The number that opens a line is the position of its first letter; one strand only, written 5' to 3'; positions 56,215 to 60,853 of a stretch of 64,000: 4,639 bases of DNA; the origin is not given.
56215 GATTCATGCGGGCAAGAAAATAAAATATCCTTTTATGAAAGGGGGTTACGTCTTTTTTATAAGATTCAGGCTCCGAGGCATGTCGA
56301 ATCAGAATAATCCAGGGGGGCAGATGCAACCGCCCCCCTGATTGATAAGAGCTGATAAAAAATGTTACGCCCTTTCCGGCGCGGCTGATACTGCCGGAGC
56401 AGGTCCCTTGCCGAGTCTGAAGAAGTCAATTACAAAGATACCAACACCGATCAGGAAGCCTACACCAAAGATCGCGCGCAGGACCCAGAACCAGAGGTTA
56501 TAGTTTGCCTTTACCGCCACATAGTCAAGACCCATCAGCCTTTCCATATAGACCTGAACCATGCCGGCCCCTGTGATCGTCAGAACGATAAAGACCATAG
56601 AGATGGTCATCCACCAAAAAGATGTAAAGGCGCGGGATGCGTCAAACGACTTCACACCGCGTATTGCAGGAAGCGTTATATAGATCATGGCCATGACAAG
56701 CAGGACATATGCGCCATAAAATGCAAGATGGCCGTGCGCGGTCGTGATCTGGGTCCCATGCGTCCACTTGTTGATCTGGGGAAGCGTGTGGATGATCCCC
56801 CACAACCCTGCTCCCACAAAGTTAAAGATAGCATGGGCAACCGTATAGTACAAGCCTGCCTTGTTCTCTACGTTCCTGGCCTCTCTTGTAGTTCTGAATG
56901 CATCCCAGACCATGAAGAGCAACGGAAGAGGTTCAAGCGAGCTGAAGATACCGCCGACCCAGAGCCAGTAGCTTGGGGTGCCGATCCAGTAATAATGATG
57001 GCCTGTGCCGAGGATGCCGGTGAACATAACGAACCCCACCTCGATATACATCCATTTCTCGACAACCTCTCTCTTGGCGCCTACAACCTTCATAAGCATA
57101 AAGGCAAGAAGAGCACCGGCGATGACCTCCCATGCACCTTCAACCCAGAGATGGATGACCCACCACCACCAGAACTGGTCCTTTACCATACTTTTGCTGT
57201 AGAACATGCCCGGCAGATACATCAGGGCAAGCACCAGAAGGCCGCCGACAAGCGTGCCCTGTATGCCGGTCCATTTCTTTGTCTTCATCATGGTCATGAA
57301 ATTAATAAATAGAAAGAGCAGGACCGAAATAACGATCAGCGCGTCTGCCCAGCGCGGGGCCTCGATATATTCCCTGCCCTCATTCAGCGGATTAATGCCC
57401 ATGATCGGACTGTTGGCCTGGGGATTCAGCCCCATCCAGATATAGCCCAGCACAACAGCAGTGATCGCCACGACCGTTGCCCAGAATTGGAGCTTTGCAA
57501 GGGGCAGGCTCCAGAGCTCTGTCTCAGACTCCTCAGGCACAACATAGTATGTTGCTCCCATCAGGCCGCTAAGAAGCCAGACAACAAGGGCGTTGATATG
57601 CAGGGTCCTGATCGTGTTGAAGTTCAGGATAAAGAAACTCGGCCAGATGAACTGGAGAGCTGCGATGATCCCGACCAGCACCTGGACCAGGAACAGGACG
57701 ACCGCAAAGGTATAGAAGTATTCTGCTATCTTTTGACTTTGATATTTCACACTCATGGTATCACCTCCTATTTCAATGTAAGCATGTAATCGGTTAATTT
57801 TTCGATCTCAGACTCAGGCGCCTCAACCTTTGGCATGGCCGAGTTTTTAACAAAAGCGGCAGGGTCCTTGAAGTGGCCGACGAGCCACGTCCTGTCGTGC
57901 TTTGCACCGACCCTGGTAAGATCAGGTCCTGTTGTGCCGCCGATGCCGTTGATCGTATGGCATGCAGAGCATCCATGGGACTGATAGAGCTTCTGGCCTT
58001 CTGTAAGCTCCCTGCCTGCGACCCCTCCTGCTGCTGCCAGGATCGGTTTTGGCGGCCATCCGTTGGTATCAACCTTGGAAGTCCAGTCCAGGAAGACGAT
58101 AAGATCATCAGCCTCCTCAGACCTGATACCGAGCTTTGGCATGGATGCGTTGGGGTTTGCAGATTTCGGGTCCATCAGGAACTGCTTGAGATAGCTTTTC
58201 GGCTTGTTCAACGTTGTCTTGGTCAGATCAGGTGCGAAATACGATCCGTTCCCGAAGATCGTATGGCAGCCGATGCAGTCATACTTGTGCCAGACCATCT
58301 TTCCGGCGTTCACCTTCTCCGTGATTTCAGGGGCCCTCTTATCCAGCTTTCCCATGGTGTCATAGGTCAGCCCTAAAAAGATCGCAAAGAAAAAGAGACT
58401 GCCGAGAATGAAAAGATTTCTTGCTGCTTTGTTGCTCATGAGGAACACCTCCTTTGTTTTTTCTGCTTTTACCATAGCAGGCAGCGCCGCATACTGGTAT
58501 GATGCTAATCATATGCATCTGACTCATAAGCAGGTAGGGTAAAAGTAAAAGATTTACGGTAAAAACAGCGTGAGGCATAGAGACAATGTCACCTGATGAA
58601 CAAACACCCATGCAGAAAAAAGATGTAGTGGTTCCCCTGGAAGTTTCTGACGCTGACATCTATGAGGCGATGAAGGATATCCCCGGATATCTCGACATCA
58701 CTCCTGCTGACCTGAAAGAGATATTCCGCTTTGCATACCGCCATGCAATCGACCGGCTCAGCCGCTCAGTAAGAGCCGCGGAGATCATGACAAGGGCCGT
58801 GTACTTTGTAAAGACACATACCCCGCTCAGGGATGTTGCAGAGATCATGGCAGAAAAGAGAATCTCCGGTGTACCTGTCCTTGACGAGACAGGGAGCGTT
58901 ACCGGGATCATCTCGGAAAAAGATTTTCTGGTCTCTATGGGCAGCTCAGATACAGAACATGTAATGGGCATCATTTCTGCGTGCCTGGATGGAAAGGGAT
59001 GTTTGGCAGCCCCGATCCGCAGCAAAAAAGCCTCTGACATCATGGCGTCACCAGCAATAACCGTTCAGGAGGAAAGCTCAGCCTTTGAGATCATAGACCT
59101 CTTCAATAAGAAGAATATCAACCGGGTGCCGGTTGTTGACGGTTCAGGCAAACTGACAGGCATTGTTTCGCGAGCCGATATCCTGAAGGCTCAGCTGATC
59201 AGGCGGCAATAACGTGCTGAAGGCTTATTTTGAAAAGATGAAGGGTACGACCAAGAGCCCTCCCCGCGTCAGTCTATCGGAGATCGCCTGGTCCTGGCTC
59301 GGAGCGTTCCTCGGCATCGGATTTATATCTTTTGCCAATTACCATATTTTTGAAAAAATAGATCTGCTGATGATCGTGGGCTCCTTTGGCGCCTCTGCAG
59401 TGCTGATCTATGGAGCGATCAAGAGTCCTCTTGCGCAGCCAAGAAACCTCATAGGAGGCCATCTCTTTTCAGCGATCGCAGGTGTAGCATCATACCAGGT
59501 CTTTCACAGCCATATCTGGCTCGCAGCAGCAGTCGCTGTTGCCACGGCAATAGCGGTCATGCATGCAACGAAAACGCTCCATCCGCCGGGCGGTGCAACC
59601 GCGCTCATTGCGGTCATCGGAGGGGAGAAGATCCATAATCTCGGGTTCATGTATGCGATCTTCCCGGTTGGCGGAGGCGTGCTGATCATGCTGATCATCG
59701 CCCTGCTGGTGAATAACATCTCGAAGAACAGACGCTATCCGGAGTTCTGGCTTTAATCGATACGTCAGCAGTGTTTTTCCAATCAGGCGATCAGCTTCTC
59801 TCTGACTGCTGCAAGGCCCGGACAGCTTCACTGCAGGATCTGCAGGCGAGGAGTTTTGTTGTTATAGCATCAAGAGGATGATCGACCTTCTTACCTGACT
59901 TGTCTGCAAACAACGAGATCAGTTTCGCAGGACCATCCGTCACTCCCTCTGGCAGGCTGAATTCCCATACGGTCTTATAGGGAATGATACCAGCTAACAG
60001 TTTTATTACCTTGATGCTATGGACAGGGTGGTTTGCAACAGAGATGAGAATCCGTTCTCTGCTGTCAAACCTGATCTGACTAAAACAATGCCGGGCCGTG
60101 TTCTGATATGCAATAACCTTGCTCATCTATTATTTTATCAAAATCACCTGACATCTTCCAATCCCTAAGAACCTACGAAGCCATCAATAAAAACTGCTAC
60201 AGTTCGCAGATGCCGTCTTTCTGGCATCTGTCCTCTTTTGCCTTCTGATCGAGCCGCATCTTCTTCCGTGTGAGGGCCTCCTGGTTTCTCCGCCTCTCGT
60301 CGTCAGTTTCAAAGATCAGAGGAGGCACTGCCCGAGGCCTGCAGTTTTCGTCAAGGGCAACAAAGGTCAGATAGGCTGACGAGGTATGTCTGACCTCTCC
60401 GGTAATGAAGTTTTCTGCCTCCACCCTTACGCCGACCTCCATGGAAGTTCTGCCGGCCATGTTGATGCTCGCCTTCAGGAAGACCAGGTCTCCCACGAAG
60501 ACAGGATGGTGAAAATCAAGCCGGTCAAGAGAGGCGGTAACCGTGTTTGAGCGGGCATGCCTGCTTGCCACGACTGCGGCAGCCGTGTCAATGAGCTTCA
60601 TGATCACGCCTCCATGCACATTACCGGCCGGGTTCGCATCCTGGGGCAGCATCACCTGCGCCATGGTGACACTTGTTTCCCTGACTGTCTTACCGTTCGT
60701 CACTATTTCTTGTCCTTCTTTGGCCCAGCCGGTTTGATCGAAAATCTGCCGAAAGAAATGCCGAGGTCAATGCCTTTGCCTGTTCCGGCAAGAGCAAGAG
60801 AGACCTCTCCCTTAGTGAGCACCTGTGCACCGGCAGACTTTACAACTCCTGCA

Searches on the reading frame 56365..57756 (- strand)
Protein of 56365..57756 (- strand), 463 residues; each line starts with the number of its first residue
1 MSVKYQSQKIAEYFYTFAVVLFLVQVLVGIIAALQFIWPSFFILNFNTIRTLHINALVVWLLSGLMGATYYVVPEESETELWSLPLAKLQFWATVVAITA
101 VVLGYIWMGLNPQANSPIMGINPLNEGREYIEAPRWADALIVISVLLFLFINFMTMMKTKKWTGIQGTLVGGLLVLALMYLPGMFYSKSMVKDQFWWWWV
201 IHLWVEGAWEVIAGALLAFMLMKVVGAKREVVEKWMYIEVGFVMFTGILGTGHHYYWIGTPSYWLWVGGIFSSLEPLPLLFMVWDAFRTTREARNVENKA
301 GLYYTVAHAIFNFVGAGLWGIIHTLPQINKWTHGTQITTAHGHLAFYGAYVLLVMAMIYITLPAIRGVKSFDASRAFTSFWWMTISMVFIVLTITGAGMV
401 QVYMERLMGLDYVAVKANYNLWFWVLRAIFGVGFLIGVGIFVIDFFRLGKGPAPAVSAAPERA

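Call 10: search_protein_families(library=pfam, proteins=[window:56365-57756:-])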
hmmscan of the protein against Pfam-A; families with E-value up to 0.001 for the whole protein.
window:56365-57756:- (463 aa): 1 family
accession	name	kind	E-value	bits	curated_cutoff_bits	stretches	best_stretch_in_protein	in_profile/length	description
PF00115.25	COX1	-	3.1e-66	224.5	34.8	1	10-431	2-434/436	Cytochrome C and Quinol oxidase polypeptide I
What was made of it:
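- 56365..57756 (-): norB, catalytic subunit of cytochrome c-dependent nitric oxide reductase. Pfam COX1 (call 10).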

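Call 12: find_encoding_contigs(protein=window:56365-57756:-, flank=10000, max_places=10)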
Protein window:56365-57756:- (463 aa): 2 contigs read that carry it; 2 places shown.
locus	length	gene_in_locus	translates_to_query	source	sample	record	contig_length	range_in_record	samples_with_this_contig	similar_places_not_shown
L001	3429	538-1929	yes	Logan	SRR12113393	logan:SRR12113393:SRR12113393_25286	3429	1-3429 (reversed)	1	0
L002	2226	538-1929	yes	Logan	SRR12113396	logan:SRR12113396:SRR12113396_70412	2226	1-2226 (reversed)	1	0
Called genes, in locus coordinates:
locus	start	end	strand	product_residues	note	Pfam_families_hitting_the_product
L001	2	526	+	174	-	?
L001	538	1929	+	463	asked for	PF00115:COX1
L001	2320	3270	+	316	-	PF12801:Fer4_5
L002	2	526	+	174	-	?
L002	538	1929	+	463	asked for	PF00115:COX1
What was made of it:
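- Tried and rejected: The exact NorB is only on two short metagenome contigs (call 12), so the window's own genome could not be searched for the regulator.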

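Call 44: search_protein_families(library=ncbifam, max_evalue=0.001, proteins=[window:56365-57756:-])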
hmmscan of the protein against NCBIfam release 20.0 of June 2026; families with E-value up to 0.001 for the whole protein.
window:56365-57756:- (463 aa): 3 families
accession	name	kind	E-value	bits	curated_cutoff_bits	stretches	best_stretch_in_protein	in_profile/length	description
TIGR00780.1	ccoN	equivalog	2e-07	30.3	583.15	1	9-447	6-456/474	cytochrome-c oxidase, cbb3-type subunit I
NF011053.0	PRK14485.1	subfamily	2e-06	26.3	1080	1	4-447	9-458/716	putative bifunctional cbb3-type cytochrome c oxidase subunit I/II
TIGR02891.1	CtaD_CoxA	equivalog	9.1e-05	21.3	670.75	1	234-441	264-465/504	cytochrome c oxidase subunit I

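Call 70: search_solved_structures(query=window:56365-57756:-, max_evalue=0.001)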
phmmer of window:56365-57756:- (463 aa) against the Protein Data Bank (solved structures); distinct sequences matched with E-value up to 0.001: 16.
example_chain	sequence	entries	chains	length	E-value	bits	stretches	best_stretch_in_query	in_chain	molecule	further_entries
3o0r_B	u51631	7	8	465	3.6e-115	388.9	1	2-451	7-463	Nitric oxide reductase subunit B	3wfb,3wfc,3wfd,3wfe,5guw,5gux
4xyd_A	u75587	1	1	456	4.8e-100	339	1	3-442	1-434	Nitric-oxide reductase subunit B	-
3ayf_A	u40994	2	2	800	9.3e-45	156.6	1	9-407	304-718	Nitric oxide reductase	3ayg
6fwf_A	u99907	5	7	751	2.2e-27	99.3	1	27-414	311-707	Nitric-oxide reductase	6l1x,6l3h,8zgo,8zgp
28pq_A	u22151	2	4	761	2.5e-27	99.2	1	12-445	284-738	Nitric oxide reductase subunit B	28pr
28pp_A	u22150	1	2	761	7.9e-27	97.5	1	12-445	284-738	Nitric oxide reductase subunit B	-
28pn_A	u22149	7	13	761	8.3e-27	97.4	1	12-419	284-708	Nitric oxide reductase subunit B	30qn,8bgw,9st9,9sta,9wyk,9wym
9wyl_A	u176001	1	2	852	2.1e-26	96.1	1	12-417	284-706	Nitric oxide reductase subunit B,Soluble cytochrome b562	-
6qq5_A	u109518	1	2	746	2.4e-26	95.9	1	12-417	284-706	Nitric oxide reductase subunit B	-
32fi_A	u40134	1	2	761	6.9e-26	94.4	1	12-419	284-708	Nitric oxide reductase subunit B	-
6t6v_A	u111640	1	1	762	6.9e-26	94.4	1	12-419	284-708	Nitric oxide reductase subunit B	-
6qq6_A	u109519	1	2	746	7.5e-26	94.3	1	12-417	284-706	Nitric oxide reductase subunit B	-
30sj_A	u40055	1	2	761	1.3e-25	93.5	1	12-419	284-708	Nitric oxide reductase subunit B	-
9g6b_A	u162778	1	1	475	6.1e-08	35.2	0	7-160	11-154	cytochrome-c oxidase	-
3mk7_A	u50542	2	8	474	4.4e-06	29.1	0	7-101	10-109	Cytochrome c oxidase, cbb3-type, subunit N | Cbb3-type cytochrome c oxidase subunit CcoN1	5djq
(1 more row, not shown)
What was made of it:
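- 56365..57756 (-): Full-length match to P. aeruginosa cNOR NorB, 3O0R_B, E 3.6e-115 (call 70).
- On cNOR (norCB): 3O0R_B, E 3.6e-115, residues 2-451 (call 70).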

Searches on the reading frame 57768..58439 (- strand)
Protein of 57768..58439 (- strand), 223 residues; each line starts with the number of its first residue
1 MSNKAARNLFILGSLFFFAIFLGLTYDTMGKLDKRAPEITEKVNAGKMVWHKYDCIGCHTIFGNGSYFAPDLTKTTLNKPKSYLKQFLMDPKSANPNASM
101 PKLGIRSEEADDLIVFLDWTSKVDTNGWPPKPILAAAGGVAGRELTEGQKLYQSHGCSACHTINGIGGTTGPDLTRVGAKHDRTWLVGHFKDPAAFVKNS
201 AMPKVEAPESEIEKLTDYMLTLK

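Call 10: search_protein_families(library=pfam, proteins=[window:57768-58439:-])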
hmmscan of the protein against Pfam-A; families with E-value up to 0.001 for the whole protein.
window:57768-58439:- (223 aa): 4 families
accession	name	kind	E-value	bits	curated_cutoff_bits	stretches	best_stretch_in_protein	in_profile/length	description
PF00034.26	Cytochrom_C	-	3.2e-19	70.5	21.3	2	146-223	2-90/90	Cytochrome c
PF13442.11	Cytochrome_CBB3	-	1.3e-13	51.5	27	2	144-219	2-68/68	Cytochrome C oxidase, cbb3-type, subunit III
PF02433.20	FixO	-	3.3e-13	50.1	29.6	1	170-206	102-138/219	Cytochrome C oxidase, mono-heme subunit/FixO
PF22085.1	NorB_cytochrome_c-like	-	4.6e-12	47.1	29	1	41-96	16-71/181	Nitric oxide reductase subunit B, cytochrome c-like domain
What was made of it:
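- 57768..58439 (-): norC-like dihaem cytochrome c, 223 aa. The true start is ATG 58439, not 58475. Pfam FixO, NorB_cytochrome_c-like and Cytochrom_C (call 10).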

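Call 11: find_encoding_contigs(protein=window:57768-58439:-, flank=10000, max_places=10)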
Protein window:57768-58439:- (223 aa): no gene with exactly this product is on record in the collection.
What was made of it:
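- Tried and rejected: This found nothing (call 11).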

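Call 13: find_homologous_proteins(query=window:57768-58439:-)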
Query window:57768-58439:- (223 aa): 633 proteins with E <= 0.001 among 1291 candidates; the best 120 are listed.
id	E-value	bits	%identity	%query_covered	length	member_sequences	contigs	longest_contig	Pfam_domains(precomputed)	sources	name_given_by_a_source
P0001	5.2e-144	496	94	100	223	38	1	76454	PF22085.2,PF02433.21,PF13442.12,PF00034.27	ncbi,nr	ncbi:MAG: cytochrome c [Nitrospirae bacterium]|nr:cytochrome c [Nitrospirota bacterium]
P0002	9.7e-136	469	90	100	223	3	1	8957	PF22085.2,PF02433.21,PF13442.12,PF00034.27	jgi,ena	-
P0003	4.8e-135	466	88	100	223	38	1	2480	PF22085.2,PF02433.21,PF13442.12,PF00034.27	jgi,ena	-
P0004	9.0e-134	462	88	100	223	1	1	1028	PF22085.2,PF02433.21,PF13442.12,PF00034.27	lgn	-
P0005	1.7e-133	461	87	100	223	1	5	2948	PF22085.2,PF02433.21,PF13442.12,PF00034.27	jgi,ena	jgi:nitric oxide reductase subunit C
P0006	4.2e-132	457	87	100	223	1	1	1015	PF22085.2,PF02433.21,PF13442.12,PF00034.27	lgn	-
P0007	2.9e-131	454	86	100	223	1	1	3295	PF22085.2,PF02433.21,PF13442.12,PF00034.27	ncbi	-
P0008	1.1e-130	452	87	100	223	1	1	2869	PF22085.2,PF02433.21,PF13442.12,PF00034.27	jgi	-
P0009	1.4e-130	452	87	100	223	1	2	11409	PF22085.2,PF02433.21,PF13442.12,PF00034.27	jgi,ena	-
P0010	2.7e-130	451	87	100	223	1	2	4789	PF22085.2,PF02433.21,PF13442.12,PF00034.27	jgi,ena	-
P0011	3.7e-130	450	86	100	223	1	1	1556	PF22085.2,PF02433.21,PF13442.12,PF00034.27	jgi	-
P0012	5.1e-130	450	86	100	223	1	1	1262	PF22085.2,PF02433.21,PF13442.12,PF00034.27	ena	-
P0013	7.2e-130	449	85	100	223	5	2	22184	PF22085.2,PF02433.21,PF13442.12,PF00034.27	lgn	-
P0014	7.3e-130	449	87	100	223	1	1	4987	PF22085.2,PF02433.21,PF13442.12,PF00034.27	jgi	jgi:nitric oxide reductase subunit C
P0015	1.2e-129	449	87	100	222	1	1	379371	PF22085.2,PF02433.21,PF13442.12,PF00034.27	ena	-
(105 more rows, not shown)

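Call 15: find_related_loci(query=A1, collection=genome_contigs, flank=6000)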
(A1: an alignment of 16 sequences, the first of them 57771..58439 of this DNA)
Query A1 (223 aa) in genome_contigs; peptide patterns used: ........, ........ (x = any residue, [..] = any of these).
150 stretches matched a pattern; 146 encode a relative of the query (tblastn E <= 1e-3); the best 80 are kept; 80 distinct loci.
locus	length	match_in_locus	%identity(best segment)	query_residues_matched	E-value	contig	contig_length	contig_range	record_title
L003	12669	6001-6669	94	1-223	8e-147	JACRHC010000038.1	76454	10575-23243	MAG: Nitrospirae bacterium isolate NC_groundwater_1767_Pr3_B-0.1um_50_141 SR-2_scaffold_141_821491, whole genome shotgun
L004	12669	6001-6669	89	1-223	1e-140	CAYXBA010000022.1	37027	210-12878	MAG TPA_asm: uncultured Nitrospiraceae bacterium isolate binchicken_co269_240 genome assembly, contig: NODE_948_length_3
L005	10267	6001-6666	90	1-223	2e-139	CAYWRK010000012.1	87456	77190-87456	MAG TPA_asm: uncultured Nitrospiraceae bacterium isolate SRP302447_co1_424 genome assembly, contig: NODE_894_length_8745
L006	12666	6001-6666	89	1-223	9e-138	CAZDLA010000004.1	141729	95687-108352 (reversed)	MAG TPA_asm: uncultured Nitrospiraceae bacterium isolate SRP302447_co1_783 genome assembly, contig: NODE_439_length_1417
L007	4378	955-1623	87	1-223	4e-138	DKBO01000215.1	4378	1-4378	MAG TPA_asm: Nitrospiraceae bacterium UBA6898 UBA6898_contig_17232, whole genome shotgun sequence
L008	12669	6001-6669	87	1-223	4e-135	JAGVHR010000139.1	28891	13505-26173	MAG: Thermodesulfovibrionales bacterium isolate DeMMO2_13 c_000000075820, whole genome shotgun sequence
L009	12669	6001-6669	87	1-223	4e-135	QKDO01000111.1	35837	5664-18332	MAG: Nitrospirae bacterium isolate SZUA-452 scaffold_3519, whole genome shotgun sequence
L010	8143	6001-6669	85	1-223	5e-133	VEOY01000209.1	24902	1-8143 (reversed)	MAG: Nitrospirae bacterium isolate MnB_6 Mn-Nitrospirae-1_461103, whole genome shotgun sequence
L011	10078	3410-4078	78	1-223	1e-126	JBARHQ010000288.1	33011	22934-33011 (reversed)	MAG: Thermodesulfovibrionales bacterium isolate MFD06487_ilm_asm_bin9 k127_129069, whole genome shotgun sequence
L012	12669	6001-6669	78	1-223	6e-124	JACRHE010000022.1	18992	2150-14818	MAG: Nitrospirae bacterium isolate NC_groundwater_1769_Pr3_B-0.1um_50_9 SR-2_scaffold_141_388995, whole genome shotgun s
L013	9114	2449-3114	86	1-223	6e-124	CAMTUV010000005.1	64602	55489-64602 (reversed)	MAG: uncultured Nitrospirae bacterium isolate G03_MAG_00019 genome assembly, contig: G03_MAG_00019_000000000003, whole g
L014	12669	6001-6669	76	1-223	4e-123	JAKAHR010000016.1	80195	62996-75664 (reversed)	MAG: Nitrospirae bacterium isolate WY3.bin121 NODE_427_length_80195_cov_3.604461, whole genome shotgun sequence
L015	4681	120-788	76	1-223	2e-122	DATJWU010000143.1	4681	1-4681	MAG TPA_asm: Thermodesulfovibrionales bacterium isolate SMAG_U15107 k141_1446590, whole genome shotgun sequence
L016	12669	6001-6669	77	1-223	8e-122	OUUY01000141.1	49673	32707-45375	Nitrospiraceae bacterium Ngb-4 genome assembly, contig: NBG4_Contig_9, whole genome shotgun sequence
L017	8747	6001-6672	79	1-223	9e-121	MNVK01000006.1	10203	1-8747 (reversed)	MAG: Nitrospirae bacterium CG1_02_44_142 cg1_0.2_scaffold_12562_c, whole genome shotgun sequence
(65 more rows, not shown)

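Call 44: search_protein_families(library=ncbifam, max_evalue=0.001, proteins=[window:57768-58439:-])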
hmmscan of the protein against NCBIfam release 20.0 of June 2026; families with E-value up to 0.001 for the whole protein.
window:57768-58439:- (223 aa): 12 families
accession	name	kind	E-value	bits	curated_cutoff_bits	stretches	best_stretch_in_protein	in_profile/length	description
TIGR02603.1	CxxCH_TIGR02603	domain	3.6e-17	62.6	68.15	2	145-198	3-55/134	putative heme-binding domain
TIGR04485.1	thiosulf_SoxX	equivalog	1e-15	58.2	61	2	157-222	5-78/78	sulfur oxidation c-type cytochrome SoxX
NF011055.0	PRK14487.1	subfamily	9.5e-13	48.1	218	1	170-205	108-143/212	cbb3-type cytochrome c oxidase subunit II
NF011054.0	PRK14486.1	equivalog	4.4e-12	46.1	447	1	170-204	103-137/294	putative bifunctional cbb3-type cytochrome c oxidase subunit II/cytochrome c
TIGR00781.1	ccoO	equivalog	5.5e-10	39.3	200.65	1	170-204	102-136/232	cytochrome-c oxidase, cbb3-type subunit II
NF040971.1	cytc_ExtS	equivalog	7.7e-10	38.4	100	0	41-113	76-143/262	selenite/tellurite reduction operon c-type cytochrome lipoprotein ExtS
NF045774.1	cytochro_C551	exception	1.1e-09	38.2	118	1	144-218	38-105/110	cytochrome c551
NF045773.1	cytochro_C550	exception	3e-09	36.8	125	1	146-220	50-117/118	cytochrome c550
NF050122.1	bc1_QcrC_actin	exception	3.9e-09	36.2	200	1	143-219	39-114/253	cytochrome bc1 complex diheme cytochrome c subunit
NF011053.0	PRK14485.1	subfamily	1.8e-08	33.1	1080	1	170-206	591-627/716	putative bifunctional cbb3-type cytochrome c oxidase subunit I/II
TIGR04494.1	c550_PedF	equivalog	1.8e-06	27.9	122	0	148-206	54-112/133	cytochrome c-550 PedF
TIGR00782.1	ccoP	equivalog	0.00021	20.7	179.95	0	145-175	203-234/285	cytochrome-c oxidase, cbb3-type subunit III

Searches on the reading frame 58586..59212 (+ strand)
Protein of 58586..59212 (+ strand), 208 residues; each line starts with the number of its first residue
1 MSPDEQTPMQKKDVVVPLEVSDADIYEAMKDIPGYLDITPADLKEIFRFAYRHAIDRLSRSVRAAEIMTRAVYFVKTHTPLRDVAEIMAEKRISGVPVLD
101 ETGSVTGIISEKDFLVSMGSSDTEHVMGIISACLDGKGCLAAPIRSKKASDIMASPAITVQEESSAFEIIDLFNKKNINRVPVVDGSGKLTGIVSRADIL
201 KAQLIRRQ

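Call 10: search_protein_families(library=pfam, proteins=[window:58586-59212:+])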
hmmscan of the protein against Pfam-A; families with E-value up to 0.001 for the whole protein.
window:58586-59212:+ (208 aa): 1 family
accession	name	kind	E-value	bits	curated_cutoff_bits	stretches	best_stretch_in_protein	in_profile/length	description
PF00571.33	CBS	-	5.6e-34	116.7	24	2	149-203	1-55/57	CBS domain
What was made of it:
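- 58586..59212 (+): CBS-pair protein, first gene of the divergent operon. Pfam CBS, E 5.6e-34 (call 10).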

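Call 44: search_protein_families(library=ncbifam, max_evalue=0.001, proteins=[window:58586-59212:+])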
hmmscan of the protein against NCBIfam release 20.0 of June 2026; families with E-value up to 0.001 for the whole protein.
window:58586-59212:+ (208 aa): 28 families (the best 25 are shown)
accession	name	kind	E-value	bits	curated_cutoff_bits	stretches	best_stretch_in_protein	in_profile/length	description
NF011447.0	PRK14869.2-3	equivalog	1.3e-13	50.4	522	2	62-115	68-121/540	putative manganese-dependent inorganic diphosphatase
NF011442.0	PRK14869.1-4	equivalog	2.1e-13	49.6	400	2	65-114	73-122/543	putative manganese-dependent inorganic diphosphatase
TIGR01302.1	IMP_dehydrog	equivalog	2.4e-13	49.8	481.5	2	122-203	122-200/450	IMP dehydrogenase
NF053603.1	HhpR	exception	1.8e-12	47.1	520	2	145-204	220-279/282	CBS domain-containing high hydrostatic pressure regulator HhpR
TIGR01186.1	proV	subfamily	4e-12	45.9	326.6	2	146-202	301-356/363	betaine/proline/choline family ABC transporter ATP-binding protein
NF011443.0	PRK14869.1-5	equivalog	4.2e-12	45.3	335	2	148-203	70-125/546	putative manganese-dependent inorganic diphosphatase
NF053704.1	TransRegCcpNBacil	equivalog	1.5e-11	44.1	260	1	135-204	63-131/208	transcriptional regulator CcpN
NF011440.0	PRK14869.1-2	equivalog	1.6e-11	43.6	746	1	150-204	70-124/541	putative manganese-dependent inorganic diphosphatase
NF008581.0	PRK11543.1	equivalog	2.2e-11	43.4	481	1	148-203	264-319/321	arabinose-5-phosphate isomerase GutQ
TIGR00393.1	kpsF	subfamily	5.4e-11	42.6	203.7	1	120-194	193-267/268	KpsF/GutQ family sugar-phosphate isomerase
NF041552.1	TF_PrdR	equivalog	6.8e-11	41.2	795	1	62-202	6-124/577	sigma-54 dependent transcriptional regulator PrdR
NF011445.0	PRK14869.2-1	equivalog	1.7e-10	40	483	1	148-201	69-122/548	putative manganese-dependent inorganic diphosphatase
TIGR00400.1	mgtE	equivalog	4e-10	39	232.75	1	147-201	195-249/450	magnesium transporter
NF005869.0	PRK07807.1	equivalog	4.9e-09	35.7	549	1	145-205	146-206/479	GuaB1 family IMP dehydrogenase-related protein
NF041630.1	CBS_CbpB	equivalog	6.1e-09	35.9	125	1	70-202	19-134/143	cyclic-di-AMP-binding protein CbpB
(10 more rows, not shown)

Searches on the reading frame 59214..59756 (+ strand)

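Call 10: search_protein_families(library=pfam, proteins=[window:59214-59756:+])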
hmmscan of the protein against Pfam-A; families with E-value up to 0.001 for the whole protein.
window:59214-59756:+ (180 aa): 1 family
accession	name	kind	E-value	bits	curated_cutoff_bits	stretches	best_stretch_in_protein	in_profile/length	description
PF04982.19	TM_HPP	-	4.2e-62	208.8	27.2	1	16-176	1-157/157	HPP, transmembrane region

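Call 44: search_protein_families(library=ncbifam, max_evalue=0.001, proteins=[window:59214-59756:+])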
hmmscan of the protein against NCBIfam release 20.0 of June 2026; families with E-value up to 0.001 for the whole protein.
window:59214-59756:+ (180 aa): 0 families

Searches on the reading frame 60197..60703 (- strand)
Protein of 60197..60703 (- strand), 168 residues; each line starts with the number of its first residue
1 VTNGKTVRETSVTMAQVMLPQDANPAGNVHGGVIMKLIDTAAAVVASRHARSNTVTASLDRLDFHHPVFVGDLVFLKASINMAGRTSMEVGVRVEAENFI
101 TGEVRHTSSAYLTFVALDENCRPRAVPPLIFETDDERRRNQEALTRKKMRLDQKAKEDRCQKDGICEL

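Call 76: search_protein_families(library=pfam, max_evalue=0.001, proteins=[window:60197-60703:-])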
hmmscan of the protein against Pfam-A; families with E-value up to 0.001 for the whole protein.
window:60197-60703:- (168 aa): 1 family
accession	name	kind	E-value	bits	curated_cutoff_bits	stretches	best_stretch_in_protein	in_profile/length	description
PF03061.28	4HBT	-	1.8e-20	73.4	20.6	1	27-98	2-74/79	Thioesterase superfamily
